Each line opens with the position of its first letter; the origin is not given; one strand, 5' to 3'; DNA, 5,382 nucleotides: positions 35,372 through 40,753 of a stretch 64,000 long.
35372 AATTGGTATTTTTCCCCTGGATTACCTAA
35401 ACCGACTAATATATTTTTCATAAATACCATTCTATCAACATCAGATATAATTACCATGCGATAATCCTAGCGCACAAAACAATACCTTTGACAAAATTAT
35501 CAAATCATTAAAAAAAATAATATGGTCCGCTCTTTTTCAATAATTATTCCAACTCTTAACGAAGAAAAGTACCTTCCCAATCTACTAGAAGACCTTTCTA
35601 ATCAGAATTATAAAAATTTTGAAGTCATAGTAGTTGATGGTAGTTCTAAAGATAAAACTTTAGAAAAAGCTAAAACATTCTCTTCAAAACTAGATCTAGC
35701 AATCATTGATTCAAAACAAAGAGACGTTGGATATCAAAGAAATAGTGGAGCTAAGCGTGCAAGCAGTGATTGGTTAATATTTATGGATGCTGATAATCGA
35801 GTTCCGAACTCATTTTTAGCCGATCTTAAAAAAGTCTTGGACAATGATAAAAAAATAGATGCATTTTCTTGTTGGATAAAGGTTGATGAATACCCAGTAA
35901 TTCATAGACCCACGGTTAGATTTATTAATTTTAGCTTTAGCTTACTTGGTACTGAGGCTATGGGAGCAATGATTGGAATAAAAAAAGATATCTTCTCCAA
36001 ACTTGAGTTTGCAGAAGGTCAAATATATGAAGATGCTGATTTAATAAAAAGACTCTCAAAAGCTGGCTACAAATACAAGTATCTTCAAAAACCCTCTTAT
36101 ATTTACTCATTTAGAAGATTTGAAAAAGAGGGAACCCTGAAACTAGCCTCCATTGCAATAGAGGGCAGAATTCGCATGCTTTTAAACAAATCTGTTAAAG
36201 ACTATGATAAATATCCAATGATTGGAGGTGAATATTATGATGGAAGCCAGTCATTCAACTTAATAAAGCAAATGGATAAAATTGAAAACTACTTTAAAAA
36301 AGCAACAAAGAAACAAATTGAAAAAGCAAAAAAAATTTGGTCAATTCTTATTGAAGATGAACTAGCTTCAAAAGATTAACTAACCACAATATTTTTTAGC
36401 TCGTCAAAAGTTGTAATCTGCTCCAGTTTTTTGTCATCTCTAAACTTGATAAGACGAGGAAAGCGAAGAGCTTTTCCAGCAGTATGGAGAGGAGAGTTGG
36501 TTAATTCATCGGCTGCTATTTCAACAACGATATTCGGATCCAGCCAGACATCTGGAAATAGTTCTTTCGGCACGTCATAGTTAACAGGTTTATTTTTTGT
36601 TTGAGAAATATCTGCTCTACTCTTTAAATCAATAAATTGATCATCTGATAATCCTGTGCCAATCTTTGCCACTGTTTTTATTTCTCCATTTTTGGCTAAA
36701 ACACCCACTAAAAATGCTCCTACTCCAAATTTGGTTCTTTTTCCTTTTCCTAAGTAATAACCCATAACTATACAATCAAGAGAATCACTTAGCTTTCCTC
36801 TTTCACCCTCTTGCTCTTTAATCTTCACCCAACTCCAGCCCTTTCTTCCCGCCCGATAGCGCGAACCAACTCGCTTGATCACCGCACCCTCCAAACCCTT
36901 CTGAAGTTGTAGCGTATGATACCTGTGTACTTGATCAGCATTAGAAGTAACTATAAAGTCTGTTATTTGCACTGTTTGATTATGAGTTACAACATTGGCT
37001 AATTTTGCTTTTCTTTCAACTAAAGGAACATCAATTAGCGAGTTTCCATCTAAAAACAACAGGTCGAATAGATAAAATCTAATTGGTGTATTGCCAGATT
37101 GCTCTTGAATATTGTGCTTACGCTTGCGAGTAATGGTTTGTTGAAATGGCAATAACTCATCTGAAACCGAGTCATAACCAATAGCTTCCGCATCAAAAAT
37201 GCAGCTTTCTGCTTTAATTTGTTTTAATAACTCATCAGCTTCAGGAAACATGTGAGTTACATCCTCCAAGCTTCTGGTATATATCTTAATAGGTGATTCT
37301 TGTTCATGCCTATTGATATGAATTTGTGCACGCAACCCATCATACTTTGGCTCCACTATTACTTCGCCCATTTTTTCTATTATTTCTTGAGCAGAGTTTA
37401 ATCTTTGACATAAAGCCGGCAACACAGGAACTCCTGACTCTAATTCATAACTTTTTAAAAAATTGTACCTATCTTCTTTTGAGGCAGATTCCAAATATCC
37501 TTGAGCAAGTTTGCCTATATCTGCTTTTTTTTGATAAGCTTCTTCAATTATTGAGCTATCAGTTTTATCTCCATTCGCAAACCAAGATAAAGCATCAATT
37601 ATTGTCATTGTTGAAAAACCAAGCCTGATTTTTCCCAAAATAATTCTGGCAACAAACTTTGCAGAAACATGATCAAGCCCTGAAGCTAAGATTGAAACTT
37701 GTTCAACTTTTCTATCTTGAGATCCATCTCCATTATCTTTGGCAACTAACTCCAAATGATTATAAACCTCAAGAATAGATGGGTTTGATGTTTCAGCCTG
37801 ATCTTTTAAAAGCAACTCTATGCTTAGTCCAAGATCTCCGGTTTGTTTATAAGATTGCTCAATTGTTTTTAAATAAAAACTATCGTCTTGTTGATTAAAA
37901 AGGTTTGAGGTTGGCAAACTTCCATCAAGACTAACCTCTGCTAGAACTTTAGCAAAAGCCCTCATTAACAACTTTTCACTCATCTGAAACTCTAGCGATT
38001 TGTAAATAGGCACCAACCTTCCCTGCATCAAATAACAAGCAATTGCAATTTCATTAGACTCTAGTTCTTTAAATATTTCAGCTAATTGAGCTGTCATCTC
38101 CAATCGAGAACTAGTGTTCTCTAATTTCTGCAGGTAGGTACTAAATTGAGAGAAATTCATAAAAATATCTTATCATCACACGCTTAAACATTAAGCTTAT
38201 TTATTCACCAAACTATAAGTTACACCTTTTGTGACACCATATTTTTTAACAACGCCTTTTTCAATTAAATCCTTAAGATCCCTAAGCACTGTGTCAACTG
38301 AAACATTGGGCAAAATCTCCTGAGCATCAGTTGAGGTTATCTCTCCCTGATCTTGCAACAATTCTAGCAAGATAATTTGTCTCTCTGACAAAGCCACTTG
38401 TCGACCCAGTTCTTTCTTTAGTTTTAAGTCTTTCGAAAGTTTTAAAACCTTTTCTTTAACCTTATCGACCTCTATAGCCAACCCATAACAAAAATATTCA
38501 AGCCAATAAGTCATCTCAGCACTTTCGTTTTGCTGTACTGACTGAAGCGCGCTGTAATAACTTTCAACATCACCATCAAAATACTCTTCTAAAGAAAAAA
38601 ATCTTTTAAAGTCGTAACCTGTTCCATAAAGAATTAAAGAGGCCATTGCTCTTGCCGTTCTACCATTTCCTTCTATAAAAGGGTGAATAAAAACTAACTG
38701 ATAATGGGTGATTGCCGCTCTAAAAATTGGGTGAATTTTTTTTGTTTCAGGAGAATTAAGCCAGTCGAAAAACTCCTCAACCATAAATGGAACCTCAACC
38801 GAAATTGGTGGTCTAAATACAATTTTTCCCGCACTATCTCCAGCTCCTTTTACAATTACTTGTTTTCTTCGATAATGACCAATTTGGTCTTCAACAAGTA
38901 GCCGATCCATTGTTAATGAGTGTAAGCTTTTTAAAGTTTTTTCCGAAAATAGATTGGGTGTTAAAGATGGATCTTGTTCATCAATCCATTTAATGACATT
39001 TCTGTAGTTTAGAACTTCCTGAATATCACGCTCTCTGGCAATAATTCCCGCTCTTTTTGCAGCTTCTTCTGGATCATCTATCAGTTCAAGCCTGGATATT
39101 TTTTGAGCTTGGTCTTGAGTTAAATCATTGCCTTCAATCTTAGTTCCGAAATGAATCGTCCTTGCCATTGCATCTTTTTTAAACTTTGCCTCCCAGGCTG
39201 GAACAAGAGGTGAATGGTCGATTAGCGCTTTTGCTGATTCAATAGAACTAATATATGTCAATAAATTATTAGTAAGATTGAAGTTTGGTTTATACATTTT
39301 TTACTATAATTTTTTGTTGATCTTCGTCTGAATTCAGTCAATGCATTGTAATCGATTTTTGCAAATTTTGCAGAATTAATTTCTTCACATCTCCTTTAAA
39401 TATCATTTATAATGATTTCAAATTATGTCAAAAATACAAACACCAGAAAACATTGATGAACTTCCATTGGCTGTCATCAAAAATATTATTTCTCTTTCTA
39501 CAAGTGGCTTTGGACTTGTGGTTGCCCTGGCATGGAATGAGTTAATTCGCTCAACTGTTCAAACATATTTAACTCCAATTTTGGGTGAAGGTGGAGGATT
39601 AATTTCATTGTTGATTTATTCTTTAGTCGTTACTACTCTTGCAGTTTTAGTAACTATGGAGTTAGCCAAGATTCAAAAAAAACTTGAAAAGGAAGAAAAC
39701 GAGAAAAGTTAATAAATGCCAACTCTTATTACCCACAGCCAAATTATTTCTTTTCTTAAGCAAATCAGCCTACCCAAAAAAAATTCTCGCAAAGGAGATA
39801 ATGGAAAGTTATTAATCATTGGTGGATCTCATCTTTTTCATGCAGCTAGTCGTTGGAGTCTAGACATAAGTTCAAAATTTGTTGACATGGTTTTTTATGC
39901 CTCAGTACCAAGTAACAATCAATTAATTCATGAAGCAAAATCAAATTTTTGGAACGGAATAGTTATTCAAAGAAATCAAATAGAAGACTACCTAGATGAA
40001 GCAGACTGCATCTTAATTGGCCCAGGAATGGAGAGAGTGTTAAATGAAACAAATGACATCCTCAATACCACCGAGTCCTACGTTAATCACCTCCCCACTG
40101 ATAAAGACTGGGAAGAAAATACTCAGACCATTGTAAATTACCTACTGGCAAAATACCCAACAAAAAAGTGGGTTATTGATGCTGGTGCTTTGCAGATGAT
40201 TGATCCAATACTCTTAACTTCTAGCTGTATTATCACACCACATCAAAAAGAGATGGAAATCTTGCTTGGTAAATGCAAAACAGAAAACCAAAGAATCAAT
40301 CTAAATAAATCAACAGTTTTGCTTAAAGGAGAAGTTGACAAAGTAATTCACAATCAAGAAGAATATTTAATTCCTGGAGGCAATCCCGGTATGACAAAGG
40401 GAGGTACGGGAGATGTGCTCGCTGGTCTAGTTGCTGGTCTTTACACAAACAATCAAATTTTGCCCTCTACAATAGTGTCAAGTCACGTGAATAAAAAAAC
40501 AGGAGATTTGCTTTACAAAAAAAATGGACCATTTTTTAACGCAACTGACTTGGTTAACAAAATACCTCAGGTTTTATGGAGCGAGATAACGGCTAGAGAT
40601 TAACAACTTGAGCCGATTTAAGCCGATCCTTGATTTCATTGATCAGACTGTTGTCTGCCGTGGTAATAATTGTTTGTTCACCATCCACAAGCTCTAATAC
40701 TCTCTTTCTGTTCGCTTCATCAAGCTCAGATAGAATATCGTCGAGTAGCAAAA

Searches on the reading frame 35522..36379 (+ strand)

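Call 8: search_protein_families(library=pfam, proteins=[window:35522-36379:+], max_evalue=0.01)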
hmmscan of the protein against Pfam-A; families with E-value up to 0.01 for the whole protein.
window:35522-36379:+ (285 aa): 5 families
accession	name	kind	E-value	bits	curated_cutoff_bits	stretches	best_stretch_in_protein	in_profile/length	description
PF00535.33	Glycos_transf_2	-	3.1e-28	99.3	23.3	1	6-122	1-119/168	Glycosyl transferase family 2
PF10111.15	Glyco_tranf_2_2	-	2.2e-09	37.6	27.3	1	6-104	1-104/276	Glycosyltransferase like family 2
PF13641.12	Glyco_tranf_2_3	-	1.9e-08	35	27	1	5-118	3-122/230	Glycosyltransferase like family 2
PF13632.12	Glyco_trans_2_3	-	0.00035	20.9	27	1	84-194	1-121/198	Glycosyl transferase family group 2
PF13704.12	Glyco_tranf_2_4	-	0.0058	17.5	27.5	0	13-95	2-85/98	Glycosyl transferase family 2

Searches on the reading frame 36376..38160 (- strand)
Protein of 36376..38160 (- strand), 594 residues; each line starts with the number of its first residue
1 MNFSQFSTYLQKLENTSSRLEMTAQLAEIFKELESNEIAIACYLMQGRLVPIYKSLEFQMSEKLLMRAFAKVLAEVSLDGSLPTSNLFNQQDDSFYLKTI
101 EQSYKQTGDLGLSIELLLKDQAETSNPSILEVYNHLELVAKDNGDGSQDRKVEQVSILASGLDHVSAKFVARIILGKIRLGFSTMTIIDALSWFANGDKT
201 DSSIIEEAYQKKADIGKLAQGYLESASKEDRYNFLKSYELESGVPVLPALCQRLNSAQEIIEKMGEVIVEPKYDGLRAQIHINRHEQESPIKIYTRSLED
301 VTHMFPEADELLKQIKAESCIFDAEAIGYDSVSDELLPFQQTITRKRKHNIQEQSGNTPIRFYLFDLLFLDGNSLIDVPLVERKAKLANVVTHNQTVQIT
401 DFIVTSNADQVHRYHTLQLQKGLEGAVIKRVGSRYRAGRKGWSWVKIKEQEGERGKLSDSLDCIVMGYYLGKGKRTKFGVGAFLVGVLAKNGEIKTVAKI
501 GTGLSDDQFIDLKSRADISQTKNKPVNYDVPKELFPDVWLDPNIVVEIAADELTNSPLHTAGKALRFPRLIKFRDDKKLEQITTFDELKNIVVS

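Call 8: search_protein_families(library=pfam, proteins=[window:36376-38160:-], max_evalue=0.01)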
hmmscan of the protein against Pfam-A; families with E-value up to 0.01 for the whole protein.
window:36376-38160:- (594 aa): 4 families
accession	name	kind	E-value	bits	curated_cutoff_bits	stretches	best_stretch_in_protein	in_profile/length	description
PF01068.26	DNA_ligase_A_M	-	1.4e-46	159.2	26.2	1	248-448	1-204/204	ATP dependent DNA ligase domain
PF04675.19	DNA_ligase_A_N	-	1.8e-29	103.6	24.6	1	3-192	2-174/174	DNA ligase N terminus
PF04679.21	DNA_ligase_A_C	-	1.8e-19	70.4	27.5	1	479-577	4-94/94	ATP dependent DNA ligase C terminal region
PF09414.15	RNA_ligase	-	0.00074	20.1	27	1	266-446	2-169/171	RNA ligase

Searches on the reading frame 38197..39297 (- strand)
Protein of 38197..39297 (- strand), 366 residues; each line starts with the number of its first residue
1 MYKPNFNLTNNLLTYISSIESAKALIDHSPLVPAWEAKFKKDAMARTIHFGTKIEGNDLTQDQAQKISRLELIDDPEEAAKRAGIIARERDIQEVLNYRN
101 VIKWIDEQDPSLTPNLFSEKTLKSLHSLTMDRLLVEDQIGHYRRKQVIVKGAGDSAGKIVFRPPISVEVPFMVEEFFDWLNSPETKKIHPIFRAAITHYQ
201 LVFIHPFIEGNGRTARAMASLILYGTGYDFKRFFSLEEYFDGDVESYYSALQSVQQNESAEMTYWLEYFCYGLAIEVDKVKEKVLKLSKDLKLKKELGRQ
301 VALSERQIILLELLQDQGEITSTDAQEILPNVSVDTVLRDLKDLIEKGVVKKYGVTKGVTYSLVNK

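Call 9: search_protein_families(library=pfam, proteins=[window:38197-39297:-], max_evalue=0.01)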
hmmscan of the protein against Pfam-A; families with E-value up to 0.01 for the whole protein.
window:38197-39297:- (366 aa): 2 families
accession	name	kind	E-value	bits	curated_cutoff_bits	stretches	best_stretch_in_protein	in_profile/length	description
PF02661.23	Fic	-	1.2e-20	74.6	24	1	117-223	2-93/93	Fic/DOC family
PF08220.18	HTH_DeoR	-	1.8e-05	24.8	21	1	306-352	1-46/57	DeoR-like helix-turn-helix domain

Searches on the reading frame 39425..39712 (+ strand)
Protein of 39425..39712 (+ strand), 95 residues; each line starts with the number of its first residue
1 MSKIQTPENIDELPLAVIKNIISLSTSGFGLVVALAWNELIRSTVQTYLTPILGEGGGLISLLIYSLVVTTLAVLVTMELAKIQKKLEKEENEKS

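Call 9: search_protein_families(library=pfam, proteins=[window:39425-39712:+], max_evalue=0.01)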
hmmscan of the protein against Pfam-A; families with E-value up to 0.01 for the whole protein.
window:39425-39712:+ (95 aa): 1 family
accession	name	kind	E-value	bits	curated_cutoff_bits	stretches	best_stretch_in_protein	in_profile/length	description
PF18898.5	DUF5654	-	4.8e-17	62.1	23.8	1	16-86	4-70/71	Family of unknown function (DUF5654)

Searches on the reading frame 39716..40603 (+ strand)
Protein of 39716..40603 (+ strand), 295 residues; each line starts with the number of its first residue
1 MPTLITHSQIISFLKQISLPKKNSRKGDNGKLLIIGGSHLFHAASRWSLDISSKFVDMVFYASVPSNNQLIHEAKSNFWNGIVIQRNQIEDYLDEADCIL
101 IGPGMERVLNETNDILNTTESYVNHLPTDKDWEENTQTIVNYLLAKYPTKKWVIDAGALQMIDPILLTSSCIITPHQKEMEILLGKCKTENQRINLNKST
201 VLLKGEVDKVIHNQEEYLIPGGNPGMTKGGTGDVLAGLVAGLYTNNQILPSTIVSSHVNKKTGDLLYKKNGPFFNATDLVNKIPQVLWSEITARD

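Call 81: search_protein_families(library=pfam, proteins=[window:39716-40603:+], max_evalue=0.0001)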
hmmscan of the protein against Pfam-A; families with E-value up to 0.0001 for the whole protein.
window:39716-40603:+ (295 aa): 1 family
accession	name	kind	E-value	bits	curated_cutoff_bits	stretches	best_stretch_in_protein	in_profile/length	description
PF01256.23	Carb_kinase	-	2.6e-28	99.5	27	1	33-284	2-241/242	NAD(P)H-hydrate dehydratase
